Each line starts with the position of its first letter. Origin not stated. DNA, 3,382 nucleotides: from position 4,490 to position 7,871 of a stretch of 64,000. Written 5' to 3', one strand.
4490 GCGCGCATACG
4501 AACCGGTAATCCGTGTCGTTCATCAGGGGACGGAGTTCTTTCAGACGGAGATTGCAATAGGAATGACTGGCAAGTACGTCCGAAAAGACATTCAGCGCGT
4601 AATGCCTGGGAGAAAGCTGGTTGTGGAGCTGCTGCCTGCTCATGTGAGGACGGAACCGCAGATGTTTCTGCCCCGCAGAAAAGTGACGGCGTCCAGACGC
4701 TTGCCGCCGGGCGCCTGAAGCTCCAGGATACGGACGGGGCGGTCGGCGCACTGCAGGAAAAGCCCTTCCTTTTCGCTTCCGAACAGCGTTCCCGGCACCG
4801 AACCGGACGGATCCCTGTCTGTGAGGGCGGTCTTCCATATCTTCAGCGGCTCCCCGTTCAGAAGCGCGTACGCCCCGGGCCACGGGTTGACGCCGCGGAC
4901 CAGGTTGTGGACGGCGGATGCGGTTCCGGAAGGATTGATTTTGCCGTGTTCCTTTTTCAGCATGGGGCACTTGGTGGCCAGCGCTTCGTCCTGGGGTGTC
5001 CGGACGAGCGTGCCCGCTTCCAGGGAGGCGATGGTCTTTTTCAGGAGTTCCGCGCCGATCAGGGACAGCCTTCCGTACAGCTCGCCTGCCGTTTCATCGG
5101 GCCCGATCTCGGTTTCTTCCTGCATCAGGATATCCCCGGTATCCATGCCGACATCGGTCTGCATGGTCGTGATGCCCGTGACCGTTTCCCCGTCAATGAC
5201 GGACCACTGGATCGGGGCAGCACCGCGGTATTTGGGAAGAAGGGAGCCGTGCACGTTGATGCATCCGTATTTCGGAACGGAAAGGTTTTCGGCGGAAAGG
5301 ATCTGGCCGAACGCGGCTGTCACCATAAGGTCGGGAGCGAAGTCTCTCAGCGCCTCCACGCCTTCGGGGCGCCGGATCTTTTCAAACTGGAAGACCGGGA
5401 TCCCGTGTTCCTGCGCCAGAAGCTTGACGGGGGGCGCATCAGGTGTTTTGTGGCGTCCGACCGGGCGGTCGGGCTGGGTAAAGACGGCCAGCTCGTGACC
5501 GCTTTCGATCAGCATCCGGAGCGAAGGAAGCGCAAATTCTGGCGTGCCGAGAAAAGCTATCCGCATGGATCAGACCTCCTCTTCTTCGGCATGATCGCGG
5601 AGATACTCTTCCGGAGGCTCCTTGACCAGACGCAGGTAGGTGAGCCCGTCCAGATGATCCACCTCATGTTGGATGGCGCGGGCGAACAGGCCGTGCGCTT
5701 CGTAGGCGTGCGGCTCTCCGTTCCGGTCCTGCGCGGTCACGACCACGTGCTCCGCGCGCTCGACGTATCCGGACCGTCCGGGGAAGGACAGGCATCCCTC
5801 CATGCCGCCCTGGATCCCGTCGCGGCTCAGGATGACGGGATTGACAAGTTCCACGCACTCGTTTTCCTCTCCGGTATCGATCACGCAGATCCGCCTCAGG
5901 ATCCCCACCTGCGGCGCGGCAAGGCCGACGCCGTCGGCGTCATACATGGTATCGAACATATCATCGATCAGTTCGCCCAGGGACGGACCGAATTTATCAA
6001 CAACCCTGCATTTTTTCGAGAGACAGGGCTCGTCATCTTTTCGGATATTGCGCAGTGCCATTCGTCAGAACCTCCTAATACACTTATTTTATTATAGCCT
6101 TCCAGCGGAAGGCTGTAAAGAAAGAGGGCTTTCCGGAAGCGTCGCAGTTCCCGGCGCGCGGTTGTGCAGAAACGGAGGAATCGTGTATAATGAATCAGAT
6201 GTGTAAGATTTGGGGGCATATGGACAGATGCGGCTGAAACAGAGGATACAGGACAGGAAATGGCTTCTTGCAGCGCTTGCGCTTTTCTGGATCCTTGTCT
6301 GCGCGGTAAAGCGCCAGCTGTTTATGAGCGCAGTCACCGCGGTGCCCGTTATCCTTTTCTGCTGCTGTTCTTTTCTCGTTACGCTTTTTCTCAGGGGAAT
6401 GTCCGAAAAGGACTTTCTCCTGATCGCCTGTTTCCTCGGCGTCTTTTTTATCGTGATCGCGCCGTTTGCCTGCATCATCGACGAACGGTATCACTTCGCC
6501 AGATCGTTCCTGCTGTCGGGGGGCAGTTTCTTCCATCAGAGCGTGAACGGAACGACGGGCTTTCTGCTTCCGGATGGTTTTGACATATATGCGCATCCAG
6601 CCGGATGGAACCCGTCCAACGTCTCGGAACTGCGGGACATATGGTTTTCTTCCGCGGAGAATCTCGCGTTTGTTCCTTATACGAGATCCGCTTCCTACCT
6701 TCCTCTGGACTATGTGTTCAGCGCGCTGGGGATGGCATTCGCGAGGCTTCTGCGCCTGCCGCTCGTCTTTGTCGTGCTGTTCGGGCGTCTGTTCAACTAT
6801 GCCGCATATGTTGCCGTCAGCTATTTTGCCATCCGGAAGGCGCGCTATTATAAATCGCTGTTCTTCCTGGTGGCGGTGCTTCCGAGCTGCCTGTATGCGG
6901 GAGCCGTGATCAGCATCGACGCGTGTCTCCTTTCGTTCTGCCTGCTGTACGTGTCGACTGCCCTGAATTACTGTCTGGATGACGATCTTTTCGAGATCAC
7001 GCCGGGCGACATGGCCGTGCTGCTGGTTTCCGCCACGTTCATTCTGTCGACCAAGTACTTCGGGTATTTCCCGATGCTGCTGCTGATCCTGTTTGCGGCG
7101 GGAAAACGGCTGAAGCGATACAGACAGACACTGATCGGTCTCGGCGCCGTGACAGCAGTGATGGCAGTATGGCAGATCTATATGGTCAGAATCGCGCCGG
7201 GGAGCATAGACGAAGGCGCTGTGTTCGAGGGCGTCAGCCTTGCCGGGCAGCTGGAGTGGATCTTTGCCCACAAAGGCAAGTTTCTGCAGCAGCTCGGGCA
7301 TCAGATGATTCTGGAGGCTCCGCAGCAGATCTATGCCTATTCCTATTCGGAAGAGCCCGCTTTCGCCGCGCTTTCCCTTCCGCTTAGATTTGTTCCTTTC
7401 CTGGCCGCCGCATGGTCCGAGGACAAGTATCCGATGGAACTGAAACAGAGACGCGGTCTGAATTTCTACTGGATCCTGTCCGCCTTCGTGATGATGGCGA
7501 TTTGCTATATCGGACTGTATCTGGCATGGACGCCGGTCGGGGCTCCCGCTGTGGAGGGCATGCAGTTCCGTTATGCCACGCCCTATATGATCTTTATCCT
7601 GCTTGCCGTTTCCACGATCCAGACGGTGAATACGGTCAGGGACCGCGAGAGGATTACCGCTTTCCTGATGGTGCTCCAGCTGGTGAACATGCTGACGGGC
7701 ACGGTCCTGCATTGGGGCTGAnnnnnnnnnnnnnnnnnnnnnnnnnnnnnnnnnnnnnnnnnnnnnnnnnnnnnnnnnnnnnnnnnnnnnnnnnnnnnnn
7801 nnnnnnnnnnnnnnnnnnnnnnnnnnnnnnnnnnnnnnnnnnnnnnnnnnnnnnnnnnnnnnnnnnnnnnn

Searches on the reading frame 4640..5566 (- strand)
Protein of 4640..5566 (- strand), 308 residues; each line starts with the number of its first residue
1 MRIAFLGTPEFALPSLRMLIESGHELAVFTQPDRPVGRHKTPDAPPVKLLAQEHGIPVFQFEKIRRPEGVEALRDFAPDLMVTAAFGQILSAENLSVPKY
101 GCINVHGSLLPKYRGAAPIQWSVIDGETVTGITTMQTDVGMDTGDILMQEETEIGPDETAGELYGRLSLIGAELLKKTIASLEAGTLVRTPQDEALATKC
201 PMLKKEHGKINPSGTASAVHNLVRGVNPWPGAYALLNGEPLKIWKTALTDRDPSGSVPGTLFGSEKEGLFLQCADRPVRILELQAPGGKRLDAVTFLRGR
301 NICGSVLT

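Call 14: search_protein_families(library=pfam, proteins=[window:4640-5566:-], max_evalue=0.01)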
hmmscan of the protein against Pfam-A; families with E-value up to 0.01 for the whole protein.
window:4640-5566:- (308 aa): 2 families
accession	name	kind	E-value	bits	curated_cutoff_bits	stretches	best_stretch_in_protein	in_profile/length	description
PF00551.24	Formyl_trans_N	-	5.3e-41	140.8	26.1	1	1-175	1-177/181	Formyl transferase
PF02911.23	Formyl_trans_C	-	8.9e-26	90.4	21.1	1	203-300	2-99/100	Formyl transferase, C-terminal domain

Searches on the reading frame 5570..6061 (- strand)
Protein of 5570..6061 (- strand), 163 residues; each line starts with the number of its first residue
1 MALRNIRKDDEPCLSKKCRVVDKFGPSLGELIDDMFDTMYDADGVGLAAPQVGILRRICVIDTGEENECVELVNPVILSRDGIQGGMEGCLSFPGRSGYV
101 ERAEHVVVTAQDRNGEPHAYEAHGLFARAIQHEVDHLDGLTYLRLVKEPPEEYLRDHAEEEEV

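Call 14: search_protein_families(library=pfam, proteins=[window:5570-6061:-], max_evalue=0.01)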
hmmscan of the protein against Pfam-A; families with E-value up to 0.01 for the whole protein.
window:5570-6061:- (163 aa): 1 family
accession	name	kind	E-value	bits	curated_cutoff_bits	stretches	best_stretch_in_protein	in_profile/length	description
PF01327.26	Pep_deformylase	-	7.7e-48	162.5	22.8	1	4-146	2-150/156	Polypeptide deformylase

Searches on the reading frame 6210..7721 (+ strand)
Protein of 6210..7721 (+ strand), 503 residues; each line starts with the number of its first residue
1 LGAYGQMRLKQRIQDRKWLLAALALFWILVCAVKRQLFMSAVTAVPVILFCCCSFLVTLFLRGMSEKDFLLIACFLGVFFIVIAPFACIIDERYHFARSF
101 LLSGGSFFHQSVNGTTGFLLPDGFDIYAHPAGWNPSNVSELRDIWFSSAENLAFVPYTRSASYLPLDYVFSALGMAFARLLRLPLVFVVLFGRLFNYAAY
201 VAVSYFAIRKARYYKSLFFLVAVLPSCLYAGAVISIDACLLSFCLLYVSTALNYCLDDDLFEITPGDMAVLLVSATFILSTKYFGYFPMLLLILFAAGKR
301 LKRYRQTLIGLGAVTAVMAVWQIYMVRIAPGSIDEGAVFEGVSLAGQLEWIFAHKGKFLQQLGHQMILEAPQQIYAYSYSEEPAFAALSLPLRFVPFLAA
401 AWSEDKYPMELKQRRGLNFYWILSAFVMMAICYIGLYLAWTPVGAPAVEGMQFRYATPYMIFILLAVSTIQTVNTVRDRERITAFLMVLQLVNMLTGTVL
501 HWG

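Call 14: search_protein_families(library=pfam, proteins=[window:6210-7721:+], max_evalue=0.01)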
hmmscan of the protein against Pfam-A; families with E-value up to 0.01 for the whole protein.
window:6210-7721:+ (503 aa): 1 family
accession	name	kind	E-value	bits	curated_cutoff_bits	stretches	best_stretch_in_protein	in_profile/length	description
PF09913.15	DUF2142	-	3.9e-32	112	30.1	1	74-460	1-392/395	Predicted membrane protein (DUF2142)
